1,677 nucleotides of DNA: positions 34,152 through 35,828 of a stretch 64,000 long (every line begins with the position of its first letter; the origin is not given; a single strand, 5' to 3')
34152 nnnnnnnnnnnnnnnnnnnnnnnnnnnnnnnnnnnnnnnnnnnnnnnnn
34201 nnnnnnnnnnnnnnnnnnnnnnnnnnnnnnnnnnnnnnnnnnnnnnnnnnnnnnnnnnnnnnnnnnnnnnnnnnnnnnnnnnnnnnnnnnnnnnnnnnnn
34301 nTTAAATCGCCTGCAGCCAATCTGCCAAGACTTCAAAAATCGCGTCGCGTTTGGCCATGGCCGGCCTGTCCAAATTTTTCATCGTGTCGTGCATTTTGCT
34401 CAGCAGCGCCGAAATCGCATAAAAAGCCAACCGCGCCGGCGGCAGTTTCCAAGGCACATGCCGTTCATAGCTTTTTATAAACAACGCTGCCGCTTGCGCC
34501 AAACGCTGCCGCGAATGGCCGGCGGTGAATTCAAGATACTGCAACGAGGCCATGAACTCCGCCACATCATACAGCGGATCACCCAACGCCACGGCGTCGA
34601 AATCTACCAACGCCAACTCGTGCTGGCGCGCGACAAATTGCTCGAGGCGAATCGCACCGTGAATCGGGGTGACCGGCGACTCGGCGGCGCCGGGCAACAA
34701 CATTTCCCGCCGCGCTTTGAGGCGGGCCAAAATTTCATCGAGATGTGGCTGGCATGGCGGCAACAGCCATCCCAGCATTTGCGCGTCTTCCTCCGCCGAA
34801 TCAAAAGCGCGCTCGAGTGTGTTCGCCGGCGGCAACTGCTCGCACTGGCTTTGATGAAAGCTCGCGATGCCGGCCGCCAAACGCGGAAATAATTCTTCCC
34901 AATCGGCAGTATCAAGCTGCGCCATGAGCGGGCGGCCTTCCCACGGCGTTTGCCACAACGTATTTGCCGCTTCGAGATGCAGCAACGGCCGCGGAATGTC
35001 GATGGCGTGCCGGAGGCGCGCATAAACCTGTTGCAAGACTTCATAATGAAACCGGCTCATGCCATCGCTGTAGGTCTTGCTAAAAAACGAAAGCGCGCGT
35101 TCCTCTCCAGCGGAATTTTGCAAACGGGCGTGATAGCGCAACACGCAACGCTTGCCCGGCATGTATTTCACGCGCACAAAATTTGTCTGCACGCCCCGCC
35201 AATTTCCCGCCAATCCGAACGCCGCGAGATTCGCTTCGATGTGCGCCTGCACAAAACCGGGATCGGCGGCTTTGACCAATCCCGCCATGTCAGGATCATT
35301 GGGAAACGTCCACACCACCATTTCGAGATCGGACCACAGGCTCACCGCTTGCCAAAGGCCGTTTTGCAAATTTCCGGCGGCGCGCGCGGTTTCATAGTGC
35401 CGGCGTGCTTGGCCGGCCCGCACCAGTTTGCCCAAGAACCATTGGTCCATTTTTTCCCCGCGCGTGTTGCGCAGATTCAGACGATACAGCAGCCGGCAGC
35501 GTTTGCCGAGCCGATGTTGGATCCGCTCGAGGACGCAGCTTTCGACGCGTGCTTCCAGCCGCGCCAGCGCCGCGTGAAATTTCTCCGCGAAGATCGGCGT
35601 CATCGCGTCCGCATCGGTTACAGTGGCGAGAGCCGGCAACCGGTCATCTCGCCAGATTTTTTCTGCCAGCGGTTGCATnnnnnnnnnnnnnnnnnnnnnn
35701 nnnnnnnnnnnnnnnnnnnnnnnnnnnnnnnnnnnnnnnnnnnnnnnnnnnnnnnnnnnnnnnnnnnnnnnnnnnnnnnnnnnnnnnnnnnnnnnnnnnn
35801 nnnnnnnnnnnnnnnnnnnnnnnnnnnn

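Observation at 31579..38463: Four long paralogs carry a tandem N-lobe duplication and a systematic, conserved replacement of the catalytic Asp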

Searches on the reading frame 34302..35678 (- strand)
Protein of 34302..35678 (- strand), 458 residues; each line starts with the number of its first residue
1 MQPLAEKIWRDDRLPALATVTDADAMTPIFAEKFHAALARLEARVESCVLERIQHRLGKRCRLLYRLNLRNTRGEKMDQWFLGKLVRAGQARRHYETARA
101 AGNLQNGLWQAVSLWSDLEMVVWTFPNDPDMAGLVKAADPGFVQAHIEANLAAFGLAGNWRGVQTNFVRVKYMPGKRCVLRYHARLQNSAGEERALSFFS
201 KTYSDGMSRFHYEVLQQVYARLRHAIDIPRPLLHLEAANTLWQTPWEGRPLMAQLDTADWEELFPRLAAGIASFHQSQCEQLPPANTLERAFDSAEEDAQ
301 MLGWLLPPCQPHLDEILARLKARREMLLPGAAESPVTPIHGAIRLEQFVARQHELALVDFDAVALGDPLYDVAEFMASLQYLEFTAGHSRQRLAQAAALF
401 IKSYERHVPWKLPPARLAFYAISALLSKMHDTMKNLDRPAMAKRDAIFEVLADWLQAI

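Call 3: search_protein_families(library=pfam, proteins=[window:34302-35678:-], max_evalue=0.01)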
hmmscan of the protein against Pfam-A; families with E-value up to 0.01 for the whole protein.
window:34302-35678:- (458 aa): 2 families
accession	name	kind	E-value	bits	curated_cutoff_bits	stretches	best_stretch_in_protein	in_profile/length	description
PF01636.29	APH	-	7.3e-11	42.7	23.2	1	209-399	38-229/239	Phosphotransferase enzyme family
PF10009.15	DUF2252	-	0.0078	15.7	22.3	0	354-417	64-127/392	Uncharacterized protein conserved in bacteria (DUF2252)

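Call 4: search_protein_families(library=ncbifam, proteins=[window:34302-35678:-], max_evalue=0.01)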
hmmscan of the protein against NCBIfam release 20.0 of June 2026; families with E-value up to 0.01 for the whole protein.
window:34302-35678:- (458 aa): 2 families
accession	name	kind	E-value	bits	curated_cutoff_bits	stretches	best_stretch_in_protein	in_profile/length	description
NF038156.1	lant_syn_V_LxmK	equivalog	7.7e-08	31.8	315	1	329-377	184-232/347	class V lanthionine synthetase subunit LxmK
NF046102.1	CellCycRegCcrZ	equivalog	0.00035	20.1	400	1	327-377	144-195/260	cell cycle regulator CcrZ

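Call 7: search_solved_structures(query=window:34302-35678:-, max_evalue=1, show_alignments=2)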
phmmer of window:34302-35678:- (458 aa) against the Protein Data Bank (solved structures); distinct sequences matched with E-value up to 1: 0.
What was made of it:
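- There is no sequence similarity to SelO, SidJ or any known atypical transferase (calls 3, 4, 7).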

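Call 9: find_homologous_proteins(query=window:34302-35678:-, max_evalue=0.001)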
Query window:34302-35678:- (458 aa): 97 proteins with E <= 0.001 among 8000 candidates.
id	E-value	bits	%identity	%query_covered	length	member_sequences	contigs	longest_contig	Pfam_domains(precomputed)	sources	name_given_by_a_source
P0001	0.0e+0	1045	100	100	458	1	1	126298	PF01636.30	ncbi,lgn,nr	ncbi:MAG: hypothetical protein ALAOOOJD_01398 [bacterium]|nr:hypothetical protein [bacterium]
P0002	1.1e-267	906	88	100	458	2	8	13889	PF01636.30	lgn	-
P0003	5.9e-203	693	70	98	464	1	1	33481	PF01636.30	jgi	-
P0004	7.5e-201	686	69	98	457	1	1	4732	PF01636.30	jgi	-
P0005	1.0e-200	686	69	98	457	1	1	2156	PF01636.30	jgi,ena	-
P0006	4.0e-199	680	68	97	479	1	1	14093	PF01636.30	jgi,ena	-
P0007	3.1e-194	664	67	100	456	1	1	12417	PF01636.30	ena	-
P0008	1.4e-190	652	64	99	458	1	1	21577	PF01636.30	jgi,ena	-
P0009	5.4e-188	644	65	98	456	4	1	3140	PF01636.30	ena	-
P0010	5.4e-186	637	66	98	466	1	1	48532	PF01636.30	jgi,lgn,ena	-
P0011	1.4e-184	632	63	100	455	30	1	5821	PF01636.30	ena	-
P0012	3.0e-180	618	62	99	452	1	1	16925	PF01636.30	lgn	-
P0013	4.7e-174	598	61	100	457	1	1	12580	PF01636.30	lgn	-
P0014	5.2e-164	565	56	99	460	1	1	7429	PF01636.30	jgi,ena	-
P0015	4.1e-163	562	55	99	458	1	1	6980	PF01636.30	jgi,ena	-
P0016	4.4e-163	562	54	100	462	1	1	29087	PF01636.30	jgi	jgi:hypothetical protein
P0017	1.3e-156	540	56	97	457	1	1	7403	PF01636.30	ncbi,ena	-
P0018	1.3e-155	537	55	97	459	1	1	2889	PF01636.30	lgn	-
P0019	6.1e-155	535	56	98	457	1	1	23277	PF01636.30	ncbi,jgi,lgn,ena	-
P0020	2.8e-152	526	53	99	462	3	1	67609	PF01636.30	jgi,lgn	jgi:hypothetical protein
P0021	2.0e-151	523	56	97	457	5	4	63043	PF01636.30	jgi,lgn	-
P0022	5.1e-151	522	52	98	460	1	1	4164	PF01636.30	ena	-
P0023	9.7e-151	521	53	97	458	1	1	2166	PF01636.30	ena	-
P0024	8.7e-150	518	56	95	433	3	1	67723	PF01636.30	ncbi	-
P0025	8.6e-149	515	55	94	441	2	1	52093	PF01636.30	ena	-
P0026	7.2e-147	508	51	100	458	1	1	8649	PF01636.30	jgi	jgi:hypothetical protein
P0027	2.6e-145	503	54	97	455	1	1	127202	PF01636.30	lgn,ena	-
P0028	4.2e-141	489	51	98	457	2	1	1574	PF01636.30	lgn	-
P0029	2.3e-138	480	49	95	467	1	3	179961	-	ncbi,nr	ncbi:MAG: aminoglycoside phosphotransferase family protein [candidate division KSB1 bacterium]|nr:am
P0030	1.6e-134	467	49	95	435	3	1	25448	PF01636.30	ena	-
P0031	7.7e-131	455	46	98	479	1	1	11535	PF01636.30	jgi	jgi:hypothetical protein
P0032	6.4e-128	446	46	98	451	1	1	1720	PF01636.30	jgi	jgi:hypothetical protein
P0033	5.0e-120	420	44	98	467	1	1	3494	PF01636.30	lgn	-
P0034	1.4e-116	408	45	99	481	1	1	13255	PF01636.30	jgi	jgi:thiamine kinase-like enzyme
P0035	3.9e-116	407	45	99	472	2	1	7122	PF01636.30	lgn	-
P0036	2.4e-114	401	41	98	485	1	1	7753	PF01636.30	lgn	-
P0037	3.9e-113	397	54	76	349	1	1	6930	PF01636.30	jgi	jgi:thiamine kinase-like enzyme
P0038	1.4e-111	392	54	74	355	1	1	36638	PF01636.30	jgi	jgi:hypothetical protein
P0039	1.4e-109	385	44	99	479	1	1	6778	PF01636.30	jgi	jgi:thiamine kinase-like enzyme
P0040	2.3e-108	381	42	98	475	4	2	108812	PF01636.30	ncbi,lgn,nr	ncbi:aminoglycoside phosphotransferase family protein [candidate division KSB1 bacterium]|nr:aminogl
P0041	7.2e-108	380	45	98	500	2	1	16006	PF01636.30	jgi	-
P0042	1.1e-107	379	41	99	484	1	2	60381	PF01636.30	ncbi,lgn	ncbi:MAG: aminoglycoside phosphotransferase family protein [bacterium]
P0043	4.8e-107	377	42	98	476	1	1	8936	PF01636.30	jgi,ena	-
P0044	6.3e-107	377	43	97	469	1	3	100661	PF01636.30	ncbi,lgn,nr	ncbi:MAG: aminoglycoside phosphotransferase family protein [candidate division KSB1 bacterium]|nr:am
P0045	1.3e-106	375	42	98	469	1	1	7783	PF01636.30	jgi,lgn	jgi:thiamine kinase-like enzyme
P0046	2.9e-106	374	42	99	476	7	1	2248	PF01636.30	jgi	-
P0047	5.5e-106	373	41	99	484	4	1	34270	PF01636.30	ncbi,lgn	-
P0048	2.9e-105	371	44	95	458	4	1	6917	PF01636.30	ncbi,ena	-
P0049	4.2e-105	371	40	98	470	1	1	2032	PF01636.30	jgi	jgi:thiamine kinase-like enzyme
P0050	1.2e-103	366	42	97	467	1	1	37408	PF01636.30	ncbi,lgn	-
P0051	1.3e-103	366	43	94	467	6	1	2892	PF01636.30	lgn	-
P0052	8.4e-103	363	41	98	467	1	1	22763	PF01636.30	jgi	jgi:hypothetical protein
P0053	5.9e-101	357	42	96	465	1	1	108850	PF01636.30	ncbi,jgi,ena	-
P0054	1.1e-100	356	43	94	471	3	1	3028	PF01636.30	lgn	-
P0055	4.1e-97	344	39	97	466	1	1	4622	PF01636.30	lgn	-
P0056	1.3e-96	343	42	95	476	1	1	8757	PF01636.30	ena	-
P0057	1.6e-94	336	43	97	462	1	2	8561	PF01636.30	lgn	-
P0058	2.2e-94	335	41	95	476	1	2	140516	PF01636.30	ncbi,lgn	ncbi:MAG: phosphotransferase [bacterium]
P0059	3.8e-94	334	47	74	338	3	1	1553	PF01636.30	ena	-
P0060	1.7e-92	329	48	72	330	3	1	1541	PF01636.30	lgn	-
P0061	3.1e-92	328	41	97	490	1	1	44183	PF01636.30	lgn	-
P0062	2.4e-91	325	43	85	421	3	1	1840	PF01636.30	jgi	jgi:hypothetical protein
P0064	1.0e-88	317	37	98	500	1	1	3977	PF01636.30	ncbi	-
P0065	2.4e-84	302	37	99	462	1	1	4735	PF01636.30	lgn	-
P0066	1.5e-82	296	38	97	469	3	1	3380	PF01636.30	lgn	-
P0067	2.6e-81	292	38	99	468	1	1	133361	PF01636.30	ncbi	-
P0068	4.6e-80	288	38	98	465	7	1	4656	PF01636.30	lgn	-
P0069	1.9e-74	269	36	98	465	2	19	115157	PF01636.30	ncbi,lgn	-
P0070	2.7e-74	269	46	62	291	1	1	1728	PF01636.30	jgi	jgi:hypothetical protein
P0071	8.9e-74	267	34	98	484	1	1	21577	PF01636.30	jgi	-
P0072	1.7e-73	266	47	62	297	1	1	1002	PF01636.30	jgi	jgi:hypothetical protein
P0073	4.4e-70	255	33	97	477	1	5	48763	PF01636.30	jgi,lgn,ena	jgi:hypothetical protein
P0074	5.0e-70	255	36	98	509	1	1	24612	PF01636.30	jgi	-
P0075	2.2e-68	249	43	62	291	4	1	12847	PF10009.16,PF01636.30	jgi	jgi:aminoglycoside phosphotransferase (APT) family kinase protein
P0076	3.9e-67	245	36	99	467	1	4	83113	PF01636.30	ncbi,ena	-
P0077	2.7e-66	243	32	98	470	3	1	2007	PF01636.30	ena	-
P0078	3.9e-66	242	33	98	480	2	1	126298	PF01636.30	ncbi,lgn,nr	ncbi:MAG: hypothetical protein ALAOOOJD_01396 [bacterium]|nr:hypothetical protein [bacterium]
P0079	6.7e-66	241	45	60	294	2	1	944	PF01636.30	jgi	jgi:hypothetical protein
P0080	9.7e-66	241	43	62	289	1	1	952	PF01636.30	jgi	jgi:hypothetical protein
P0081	1.1e-64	237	36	96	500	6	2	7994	PF01636.30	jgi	-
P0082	2.1e-64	236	31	98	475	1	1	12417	PF01636.30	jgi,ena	-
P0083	1.7e-63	233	32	93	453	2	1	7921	PF01636.30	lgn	-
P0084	1.7e-61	227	32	97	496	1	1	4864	PF01636.30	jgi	-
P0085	5.4e-61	225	33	91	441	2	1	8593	PF01636.30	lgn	-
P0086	1.3e-60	224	37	73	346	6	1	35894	PF01636.30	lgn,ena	-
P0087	2.7e-60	223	37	81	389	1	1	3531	PF01636.30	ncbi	ncbi:MAG: aminoglycoside phosphotransferase family protein, partial [Calditrichaeota bacterium]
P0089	2.6e-58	216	29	100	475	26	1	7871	PF01636.30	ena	-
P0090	1.2e-57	214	33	97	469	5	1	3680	PF01636.30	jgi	jgi:hypothetical protein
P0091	2.5e-57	213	30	98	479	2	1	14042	PF01636.30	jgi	-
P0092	4.3e-57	212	45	53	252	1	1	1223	PF01636.30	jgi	jgi:thiamine kinase-like enzyme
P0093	6.0e-56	208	43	57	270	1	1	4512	PF01636.30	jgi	jgi:thiamine kinase-like enzyme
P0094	2.2e-55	207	30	97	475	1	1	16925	PF01636.30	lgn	-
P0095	4.4e-52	196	30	90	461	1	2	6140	PF01636.30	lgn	-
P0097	6.1e-4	37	25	57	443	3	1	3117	PF01636.30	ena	-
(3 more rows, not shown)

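Call 19: find_encoding_contigs(protein=P0029, flank=10000, max_places=2)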
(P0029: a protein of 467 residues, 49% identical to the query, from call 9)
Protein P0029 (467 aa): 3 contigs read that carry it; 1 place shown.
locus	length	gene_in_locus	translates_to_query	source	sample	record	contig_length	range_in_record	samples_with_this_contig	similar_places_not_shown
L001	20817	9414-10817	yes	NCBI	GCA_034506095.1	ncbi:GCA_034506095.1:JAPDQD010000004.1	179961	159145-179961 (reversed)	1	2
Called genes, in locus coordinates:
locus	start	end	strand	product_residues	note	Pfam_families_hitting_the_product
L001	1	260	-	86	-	?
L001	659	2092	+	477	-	PF13372:Alginate_exp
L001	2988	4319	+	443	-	PF01494:FAD_binding_3, PF01266:DAO (faint), PF04820:Trp_halogenase (weak), PF05834:Lycopene_cycl (faint), PF04820:Trp_halogenase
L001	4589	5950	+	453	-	PF13860:FlgD_ig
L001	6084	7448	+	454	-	PF01636:APH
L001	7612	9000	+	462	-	PF01636:APH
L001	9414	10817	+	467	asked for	-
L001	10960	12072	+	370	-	PF00534:Glycos_transf_1, PF13692:Glyco_trans_1_4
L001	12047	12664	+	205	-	PF02627:CMD (faint)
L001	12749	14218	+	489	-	PF01636:APH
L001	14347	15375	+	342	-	PF03279:Lip_A_acyltrans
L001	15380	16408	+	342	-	PF03279:Lip_A_acyltrans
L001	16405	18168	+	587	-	PF01501:Glyco_transf_8, PF13469:Sulfotransfer_3 (weak)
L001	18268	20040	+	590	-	PF13469:Sulfotransfer_3 (faint)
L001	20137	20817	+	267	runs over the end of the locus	PF13469:Sulfotransfer_3, PF00685:Sulfotransfer_1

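Call 20: find_encoding_contigs(protein=P0081, flank=10000, max_places=2)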
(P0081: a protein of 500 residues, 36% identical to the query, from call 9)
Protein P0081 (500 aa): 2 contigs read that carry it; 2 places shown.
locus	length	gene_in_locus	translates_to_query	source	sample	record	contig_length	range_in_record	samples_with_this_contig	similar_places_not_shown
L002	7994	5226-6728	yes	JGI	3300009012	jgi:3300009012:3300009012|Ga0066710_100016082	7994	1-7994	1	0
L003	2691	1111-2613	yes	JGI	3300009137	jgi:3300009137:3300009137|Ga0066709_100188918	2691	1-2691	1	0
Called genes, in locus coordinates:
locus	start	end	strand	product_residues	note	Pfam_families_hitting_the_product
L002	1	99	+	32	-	?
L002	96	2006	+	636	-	PF00664:ABC_membrane, PF00005:ABC_tran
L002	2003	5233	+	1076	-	PF00664:ABC_membrane, PF00005:ABC_tran, PF02463:SMC_N (weak), PF13304:AAA_21 (faint), PF01636:APH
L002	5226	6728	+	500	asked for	PF01636:APH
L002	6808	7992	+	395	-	?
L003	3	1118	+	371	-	?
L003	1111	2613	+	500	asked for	PF01636:APH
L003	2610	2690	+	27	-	?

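Call 23: find_encoding_contigs(protein=P0067, flank=10000, max_places=2)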
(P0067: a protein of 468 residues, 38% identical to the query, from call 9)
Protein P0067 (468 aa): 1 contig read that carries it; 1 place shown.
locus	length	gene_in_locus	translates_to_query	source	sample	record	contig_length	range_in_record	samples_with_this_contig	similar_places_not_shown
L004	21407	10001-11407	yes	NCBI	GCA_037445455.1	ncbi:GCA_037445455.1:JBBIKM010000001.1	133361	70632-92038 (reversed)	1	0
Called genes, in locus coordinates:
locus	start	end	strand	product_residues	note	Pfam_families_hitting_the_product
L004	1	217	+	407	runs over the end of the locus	PF04101:Glyco_tran_28_C (weak)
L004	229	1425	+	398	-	PF04101:Glyco_tran_28_C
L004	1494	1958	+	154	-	PF18914:DUF5666 (faint)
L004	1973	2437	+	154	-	PF18914:DUF5666 (faint)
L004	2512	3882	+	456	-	PF00534:Glycos_transf_1, PF13692:Glyco_trans_1_4, PF13524:Glyco_trans_1_2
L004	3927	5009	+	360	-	PF01636:APH, PF04655:APH_6_hur (weak)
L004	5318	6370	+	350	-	-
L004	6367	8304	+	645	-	PF00664:ABC_membrane, PF00005:ABC_tran, PF02463:SMC_N, PF13304:AAA_21 (faint)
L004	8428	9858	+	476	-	PF01636:APH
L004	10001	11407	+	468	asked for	PF01636:APH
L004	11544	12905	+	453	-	PF01636:APH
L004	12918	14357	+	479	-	-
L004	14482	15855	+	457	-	PF01636:APH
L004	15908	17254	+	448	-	PF01636:APH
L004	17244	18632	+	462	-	-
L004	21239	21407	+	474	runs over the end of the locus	PF01636:APH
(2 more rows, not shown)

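Call 29: find_encoding_contigs(protein=P0002, flank=10000, max_places=2)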
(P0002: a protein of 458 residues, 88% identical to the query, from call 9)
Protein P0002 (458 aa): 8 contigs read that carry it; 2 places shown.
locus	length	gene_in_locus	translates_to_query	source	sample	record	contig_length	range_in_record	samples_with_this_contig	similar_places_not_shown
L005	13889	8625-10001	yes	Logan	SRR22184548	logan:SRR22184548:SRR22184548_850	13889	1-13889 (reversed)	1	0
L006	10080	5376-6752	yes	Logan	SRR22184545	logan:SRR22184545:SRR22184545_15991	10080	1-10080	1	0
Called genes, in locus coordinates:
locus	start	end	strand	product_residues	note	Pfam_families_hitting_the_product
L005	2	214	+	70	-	?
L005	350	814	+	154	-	PF18914:DUF5666 (faint)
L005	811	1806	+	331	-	PF01636:APH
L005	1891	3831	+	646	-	PF00664:ABC_membrane, PF03193:RsgA_GTPase (faint), PF00005:ABC_tran, PF02463:SMC_N (faint)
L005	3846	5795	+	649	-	PF00664:ABC_membrane, PF00005:ABC_tran, PF02463:SMC_N (weak)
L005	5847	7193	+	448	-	PF01636:APH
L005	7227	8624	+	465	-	PF01636:APH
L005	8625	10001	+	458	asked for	PF01636:APH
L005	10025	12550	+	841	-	PF00534:Glycos_transf_1, PF13692:Glyco_trans_1_4, PF01636:APH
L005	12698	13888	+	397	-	?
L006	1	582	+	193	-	?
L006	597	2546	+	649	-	PF00664:ABC_membrane, PF00005:ABC_tran, PF02463:SMC_N (weak)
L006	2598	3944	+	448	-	PF01636:APH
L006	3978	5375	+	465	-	PF01636:APH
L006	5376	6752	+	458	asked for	PF01636:APH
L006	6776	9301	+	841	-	PF00534:Glycos_transf_1, PF13692:Glyco_trans_1_4, PF01636:APH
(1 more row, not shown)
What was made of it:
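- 33164..34336 (-): GT4-like glycosyltransferase (GT4b) lying between K2 and K1. Occurs as a GT4b-K1 fusion of 841 aa in two independent assemblies (call 29).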

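Call 30: find_encoding_contigs(protein=P0003, flank=10000, max_places=1)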
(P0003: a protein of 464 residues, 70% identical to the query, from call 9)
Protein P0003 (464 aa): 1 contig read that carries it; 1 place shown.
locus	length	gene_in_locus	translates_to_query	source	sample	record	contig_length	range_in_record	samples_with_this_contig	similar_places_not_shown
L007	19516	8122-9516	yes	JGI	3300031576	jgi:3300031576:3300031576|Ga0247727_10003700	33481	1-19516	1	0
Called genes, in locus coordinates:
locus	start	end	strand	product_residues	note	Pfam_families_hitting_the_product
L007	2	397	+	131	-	?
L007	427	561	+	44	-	-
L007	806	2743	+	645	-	PF00664:ABC_membrane, PF00005:ABC_tran, PF02463:SMC_N (faint)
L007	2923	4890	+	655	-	PF00664:ABC_membrane, PF00005:ABC_tran, PF02463:SMC_N (weak)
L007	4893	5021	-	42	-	-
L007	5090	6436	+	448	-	PF01636:APH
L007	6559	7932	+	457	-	PF01636:APH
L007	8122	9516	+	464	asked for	PF01636:APH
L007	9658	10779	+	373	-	PF00534:Glycos_transf_1, PF13692:Glyco_trans_1_4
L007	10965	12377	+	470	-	-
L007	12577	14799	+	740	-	PF03150:CCP_MauG (faint), PF13860:FlgD_ig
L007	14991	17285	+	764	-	PF00149:Metallophos, PF01833:TIG, PF24517:CBM96, PF13860:FlgD_ig, PF18962:Por_Secre_tail (weak)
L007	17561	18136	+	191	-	PF03621:MbtH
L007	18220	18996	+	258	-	PF00975:Thioesterase, PF12697:Abhydrolase_6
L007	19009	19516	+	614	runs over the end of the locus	PF13365:Trypsin_2 (weak), PF00754:F5_F8_type_C, PF22633:F5_F8_type_C_2, PF18962:Por_Secre_tail (weak)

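Call 32: predict_structure(alignment_id=A2)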
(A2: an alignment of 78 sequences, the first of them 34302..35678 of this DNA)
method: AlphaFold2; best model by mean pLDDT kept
length: 458 residues; sequences in the alignment: 78
mean_pLDDT: 95.0   pTM: 0.91
mean pLDDT of the five models: 95.0, 95.0, 94.4, 94.2, 94.1
residues with pLDDT >= 90: 423; 70-90: 27; 50-70: 6; < 50: 2
segments of 3 or more residues with pLDDT < 50: none
pLDDT, mean of each block of 10 residues (from residue 1): 63 94 97 97 97 93 98 97 98 96 84 98 97 96 97 96 95 97 98 97 96 97 94 98 96 95 98 95 96 98 93 97 91 89 97 95 97 98 97 98 98 96 98 91 95 96
secondary structure, 60 per line:
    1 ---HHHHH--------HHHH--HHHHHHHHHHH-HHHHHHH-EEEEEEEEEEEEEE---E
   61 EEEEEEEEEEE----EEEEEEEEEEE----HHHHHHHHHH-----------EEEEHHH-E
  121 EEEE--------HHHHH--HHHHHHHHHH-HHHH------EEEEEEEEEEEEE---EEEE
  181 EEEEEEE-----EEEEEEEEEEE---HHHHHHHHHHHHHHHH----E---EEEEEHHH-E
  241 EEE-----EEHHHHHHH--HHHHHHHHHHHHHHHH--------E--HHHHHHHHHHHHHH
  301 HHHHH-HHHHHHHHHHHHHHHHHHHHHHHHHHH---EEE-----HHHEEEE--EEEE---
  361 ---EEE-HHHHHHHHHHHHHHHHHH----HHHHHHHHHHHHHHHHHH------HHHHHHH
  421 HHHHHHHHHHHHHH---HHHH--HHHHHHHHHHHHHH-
elements in order: H4-8 H17-20 H23-33 H35-41 E43-56 E60-71 E76-86 H91-100 E112-115 E120-124 H133-137 H140-149 H151-154 E161-173 E177-187 E193-203 H207-222 E231-235 E240-243 H251-257 H260-275 H287-305 H307-333 E337-339 E348-351 E354-357 E364-366 H368-385 H390-407 H414-434 H438-441 H444-457
